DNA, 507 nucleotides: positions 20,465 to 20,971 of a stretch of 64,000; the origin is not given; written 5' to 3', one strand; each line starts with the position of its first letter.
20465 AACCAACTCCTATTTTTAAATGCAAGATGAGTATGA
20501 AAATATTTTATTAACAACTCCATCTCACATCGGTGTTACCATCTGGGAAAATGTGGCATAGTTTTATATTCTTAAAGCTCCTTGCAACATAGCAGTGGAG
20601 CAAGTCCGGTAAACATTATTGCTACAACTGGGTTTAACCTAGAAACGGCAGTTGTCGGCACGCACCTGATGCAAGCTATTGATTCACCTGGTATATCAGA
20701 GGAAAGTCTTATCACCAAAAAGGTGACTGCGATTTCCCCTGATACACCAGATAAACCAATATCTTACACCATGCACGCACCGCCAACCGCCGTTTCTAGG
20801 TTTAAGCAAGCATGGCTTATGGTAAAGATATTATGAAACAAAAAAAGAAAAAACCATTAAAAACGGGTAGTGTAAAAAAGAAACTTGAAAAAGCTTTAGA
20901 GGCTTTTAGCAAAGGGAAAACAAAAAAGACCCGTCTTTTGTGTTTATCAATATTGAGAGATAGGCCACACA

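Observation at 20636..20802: Palindromic repeat copy split by a ~106-bp insertion flanked by a 9-bp direct repeat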

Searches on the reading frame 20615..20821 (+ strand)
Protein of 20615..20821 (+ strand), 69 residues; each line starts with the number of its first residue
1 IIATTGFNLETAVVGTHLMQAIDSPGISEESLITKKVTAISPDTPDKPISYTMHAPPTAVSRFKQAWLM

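Call 44: search_protein_families(library=pfam, proteins=[L119:3520-5052:-, L120:5530-5934:+], max_evalue=0.01)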
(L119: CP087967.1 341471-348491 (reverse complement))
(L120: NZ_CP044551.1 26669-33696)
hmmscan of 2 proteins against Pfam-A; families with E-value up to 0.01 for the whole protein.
L119:3520-5052:- (510 aa): 2 families
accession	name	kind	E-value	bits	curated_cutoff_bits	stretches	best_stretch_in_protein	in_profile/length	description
PF13701.12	DDE_Tnp_1_4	-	1.5e-24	86.5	34.7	1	48-464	28-432/435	Transposase DDE domain group 1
PF01609.27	DDE_Tnp_1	-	2.4e-19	70.3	23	1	152-404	4-200/200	Transposase DDE domain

L120:5530-5934:+ (134 aa): 2 families
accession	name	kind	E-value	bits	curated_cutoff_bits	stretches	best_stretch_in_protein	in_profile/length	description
PF03050.20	DDE_Tnp_IS66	-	4.9e-26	92.2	23.1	1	1-85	200-284/284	Transposase IS66 family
PF13817.11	DDE_Tnp_IS66_C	-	3.5e-19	69.1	30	1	91-127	1-38/39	IS66 C-terminal element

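Call 47: search_protein_families(library=ncbifam, proteins=[L119:3520-5052:-], max_evalue=0.01)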
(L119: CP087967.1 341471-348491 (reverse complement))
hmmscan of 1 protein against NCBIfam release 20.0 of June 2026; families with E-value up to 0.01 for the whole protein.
L119:3520-5052:- (510 aa): 7 families
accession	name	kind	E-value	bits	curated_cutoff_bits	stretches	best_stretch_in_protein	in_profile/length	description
NF033539.1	transpos_IS1380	equivalog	1.6e-45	155.5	180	1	37-446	8-416/419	IS1380 family transposase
NF033540.2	transpos_IS701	equivalog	4.5e-08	32.8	150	1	227-387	178-341/363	IS701 family transposase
NF033592.1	transpos_IS4_1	equivalog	3.6e-06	26.3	115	1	177-407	131-330/332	IS4 family transposase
NF033591.1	transpos_IS4_2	equivalog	1.8e-05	24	152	1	197-395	84-267/340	IS4 family transposase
NF033551.1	transpos_IS1182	equivalog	3.6e-05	22.8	270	1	177-403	260-481/488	IS1182 family transposase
NF033559.2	transpos_IS1634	equivalog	0.00083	18.5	100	0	343-376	360-394/483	IS1634 family transposase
NF049999.1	transpos_IS701_3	equivalog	0.0012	17.8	170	0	329-404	277-356/412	IS701 family transposase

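Call 81: find_homologous_proteins(query=window:20615-20821:+, max_evalue=10)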
Query seq(69 aa) (69 aa): 8 proteins with E <= 10 among 8 candidates.
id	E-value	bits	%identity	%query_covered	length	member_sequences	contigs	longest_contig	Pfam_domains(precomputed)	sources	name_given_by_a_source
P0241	2.8e-23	98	82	87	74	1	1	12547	-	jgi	jgi:hypothetical protein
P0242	4.1e-23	98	76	97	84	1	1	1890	-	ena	-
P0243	6.8e-23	97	83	84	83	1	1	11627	-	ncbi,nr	ncbi:MAG: hypothetical protein HQL68_04110 [Magnetococcales bacterium]|nr:hypothetical protein [Magn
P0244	1.1e-21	93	79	88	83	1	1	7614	-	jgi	jgi:hypothetical protein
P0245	2.7e-19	86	78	84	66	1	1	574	-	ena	-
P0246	1.3e-18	84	76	84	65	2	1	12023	-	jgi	jgi:hypothetical protein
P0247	3.2e-18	82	73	86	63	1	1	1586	-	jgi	jgi:hypothetical protein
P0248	3.5e-18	82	80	78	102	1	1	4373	-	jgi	jgi:hypothetical protein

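Call 83: find_encoding_contigs(protein=P0243, flank=10000, max_places=3)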
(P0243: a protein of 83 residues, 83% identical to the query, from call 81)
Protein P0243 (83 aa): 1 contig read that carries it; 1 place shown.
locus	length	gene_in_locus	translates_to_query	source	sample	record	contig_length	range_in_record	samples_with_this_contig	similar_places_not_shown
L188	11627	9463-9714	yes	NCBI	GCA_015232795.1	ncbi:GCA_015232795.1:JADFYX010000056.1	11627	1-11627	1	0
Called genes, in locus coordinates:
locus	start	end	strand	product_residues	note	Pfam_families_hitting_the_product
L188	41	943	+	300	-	PF03668:RapZ-like_N, PF22740:PapZ_C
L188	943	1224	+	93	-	PF00381:PTS-HPr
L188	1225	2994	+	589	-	PF05524:PEP-utilisers_N, PF00391:PEP-utilizers, PF02896:PEP-utilizers_C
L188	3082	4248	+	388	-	PF00438:S-AdoMet_synt_N, PF02772:S-AdoMet_synt_M, PF02773:S-AdoMet_synt_C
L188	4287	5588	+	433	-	PF05221:AdoHcyase, PF00670:AdoHcyase_NAD, PF02826:2-Hacid_dh_C (weak)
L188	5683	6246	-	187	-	PF01814:Hemerythrin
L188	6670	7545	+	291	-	PF12849:PBP_like_2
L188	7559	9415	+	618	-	PF02518:HATPase_c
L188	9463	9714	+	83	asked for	-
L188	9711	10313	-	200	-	-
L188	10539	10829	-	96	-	PF11743:DUF3301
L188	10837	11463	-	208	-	PF01583:APS_kinase, PF13671:AAA_33 (weak)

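Call 84: find_encoding_contigs(protein=P0241, flank=10000, max_places=3)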
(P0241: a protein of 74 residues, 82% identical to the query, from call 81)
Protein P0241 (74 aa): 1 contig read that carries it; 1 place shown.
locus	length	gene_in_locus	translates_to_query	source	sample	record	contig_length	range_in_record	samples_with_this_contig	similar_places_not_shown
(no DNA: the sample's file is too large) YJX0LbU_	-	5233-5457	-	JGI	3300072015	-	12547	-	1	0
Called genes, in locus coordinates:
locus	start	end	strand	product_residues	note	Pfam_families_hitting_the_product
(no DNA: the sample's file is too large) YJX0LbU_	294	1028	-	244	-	PF02348:CTP_transf_3, PF12804:NTP_transf_3 (weak)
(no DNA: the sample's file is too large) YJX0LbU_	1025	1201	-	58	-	-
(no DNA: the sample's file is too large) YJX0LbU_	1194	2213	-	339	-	PF01073:3Beta_HSD, PF01370:Epimerase, PF02719:Polysacc_synt_2, PF04321:RmlD_sub_bind, PF05368:NmrA (weak), PF07993:NAD_binding_4 (faint), PF13460:NAD_binding_10, PF16363:GDP_Man_Dehyd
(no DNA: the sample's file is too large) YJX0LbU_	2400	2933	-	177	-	PF13302:Acetyltransf_3, PF13420:Acetyltransf_4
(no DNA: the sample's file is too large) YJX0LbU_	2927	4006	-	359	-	PF03102:NeuB, PF08666:SAF (weak)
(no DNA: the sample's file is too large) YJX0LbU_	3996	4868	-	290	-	PF01370:Epimerase, PF04321:RmlD_sub_bind, PF07993:NAD_binding_4 (faint), PF16363:GDP_Man_Dehyd (weak)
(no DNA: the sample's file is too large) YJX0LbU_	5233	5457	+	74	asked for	-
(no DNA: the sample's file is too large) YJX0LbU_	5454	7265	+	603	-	PF27859:LIC12162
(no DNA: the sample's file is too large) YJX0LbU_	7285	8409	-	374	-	PF00534:Glycos_transf_1, PF13692:Glyco_trans_1_4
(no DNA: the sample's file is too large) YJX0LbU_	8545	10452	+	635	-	PF13522:GATase_6, PF13537:GATase_7, PF00733:Asn_synthase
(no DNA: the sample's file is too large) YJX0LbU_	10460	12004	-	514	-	PF01590:GAF (weak), PF00158:Sigma54_activat, PF14532:Sigma54_activ_2, PF25601:AAA_lid_14, PF02954:HTH_8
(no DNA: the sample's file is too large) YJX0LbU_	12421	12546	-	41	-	?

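Call 85: find_encoding_contigs(protein=P0246, flank=10000, max_places=3)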
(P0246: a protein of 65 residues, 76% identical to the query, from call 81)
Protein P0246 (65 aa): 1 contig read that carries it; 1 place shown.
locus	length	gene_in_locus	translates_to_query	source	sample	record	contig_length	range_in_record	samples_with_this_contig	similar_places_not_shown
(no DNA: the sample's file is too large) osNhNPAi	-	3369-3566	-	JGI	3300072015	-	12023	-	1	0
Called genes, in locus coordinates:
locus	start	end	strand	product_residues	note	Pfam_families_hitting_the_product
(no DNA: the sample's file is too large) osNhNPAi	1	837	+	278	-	?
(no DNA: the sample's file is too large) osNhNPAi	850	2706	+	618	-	PF02518:HATPase_c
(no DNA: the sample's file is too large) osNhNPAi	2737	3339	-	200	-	-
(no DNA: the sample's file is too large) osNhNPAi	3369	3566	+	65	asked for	-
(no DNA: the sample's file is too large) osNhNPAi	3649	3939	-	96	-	PF11743:DUF3301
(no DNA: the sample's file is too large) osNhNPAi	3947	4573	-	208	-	PF01583:APS_kinase, PF13671:AAA_33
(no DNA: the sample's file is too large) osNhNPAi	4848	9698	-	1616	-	PF21075:GDH_ACT1, PF21073:GDH_HM1, PF21076:GDH_ACT2 (weak), PF21078:GDH_HM3, PF05088:Bac_GDH_CD, PF21074:GDH_C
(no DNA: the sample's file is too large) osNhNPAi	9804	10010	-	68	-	PF04325:DUF465 (faint)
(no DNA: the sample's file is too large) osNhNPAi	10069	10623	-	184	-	PF00075:RNase_H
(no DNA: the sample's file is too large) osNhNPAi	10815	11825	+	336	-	PF01073:3Beta_HSD, PF01370:Epimerase, PF02719:Polysacc_synt_2, PF04321:RmlD_sub_bind, PF13460:NAD_binding_10 (weak), PF16363:GDP_Man_Dehyd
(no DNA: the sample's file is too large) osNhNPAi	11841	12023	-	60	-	?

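Call 86: find_encoding_contigs(protein=P0244, flank=10000, max_places=3)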
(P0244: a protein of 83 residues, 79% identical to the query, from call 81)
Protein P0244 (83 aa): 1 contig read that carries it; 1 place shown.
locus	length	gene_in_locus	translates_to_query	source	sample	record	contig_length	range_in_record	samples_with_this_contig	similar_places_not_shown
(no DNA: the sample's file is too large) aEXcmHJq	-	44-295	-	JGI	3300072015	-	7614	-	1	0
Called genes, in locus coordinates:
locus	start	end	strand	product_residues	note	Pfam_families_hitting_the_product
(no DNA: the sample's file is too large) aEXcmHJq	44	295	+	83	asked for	-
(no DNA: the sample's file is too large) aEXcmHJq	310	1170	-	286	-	PF02522:Antibiotic_NAT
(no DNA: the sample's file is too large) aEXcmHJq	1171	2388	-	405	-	-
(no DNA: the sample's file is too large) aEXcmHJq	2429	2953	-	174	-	-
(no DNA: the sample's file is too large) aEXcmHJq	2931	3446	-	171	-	PF07963:N_methyl (weak)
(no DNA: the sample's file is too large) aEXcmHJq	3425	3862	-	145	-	-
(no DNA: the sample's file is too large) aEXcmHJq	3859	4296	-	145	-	PF07963:N_methyl, PF12019:GspH (faint)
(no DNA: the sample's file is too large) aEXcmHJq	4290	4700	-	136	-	PF07963:N_methyl (weak)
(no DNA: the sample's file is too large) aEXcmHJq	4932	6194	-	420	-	PF28597:T2SSF_N, PF00482:T2SSF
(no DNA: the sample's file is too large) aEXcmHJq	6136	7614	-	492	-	?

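Call 87: find_encoding_contigs(protein=P0248, flank=10000, max_places=3)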
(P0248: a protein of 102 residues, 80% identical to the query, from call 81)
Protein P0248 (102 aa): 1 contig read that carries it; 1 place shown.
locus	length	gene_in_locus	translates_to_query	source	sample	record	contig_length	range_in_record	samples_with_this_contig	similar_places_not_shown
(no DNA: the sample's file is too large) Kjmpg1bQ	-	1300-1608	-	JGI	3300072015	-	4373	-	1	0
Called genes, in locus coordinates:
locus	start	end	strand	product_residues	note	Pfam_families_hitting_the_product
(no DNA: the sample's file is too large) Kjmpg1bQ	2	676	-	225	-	?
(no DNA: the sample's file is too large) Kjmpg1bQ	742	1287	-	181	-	PF00156:Pribosyltran, PF14681:UPRTase (faint)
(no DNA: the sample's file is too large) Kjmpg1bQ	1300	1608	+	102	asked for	-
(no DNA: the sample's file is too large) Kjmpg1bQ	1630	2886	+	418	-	PF20706:GT4-conflict (faint), PF13439:Glyco_transf_4, PF13477:Glyco_trans_4_2, PF13579:Glyco_trans_4_4, PF00534:Glycos_transf_1, PF13692:Glyco_trans_1_4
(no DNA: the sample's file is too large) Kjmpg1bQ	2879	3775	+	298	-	PF13480:Acetyltransf_6, PF02388:FemAB (weak)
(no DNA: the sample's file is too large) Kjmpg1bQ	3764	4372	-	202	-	?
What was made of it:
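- Tried and rejected: Four of the five contigs carrying further long-form copies returned no DNA (calls 84-87).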
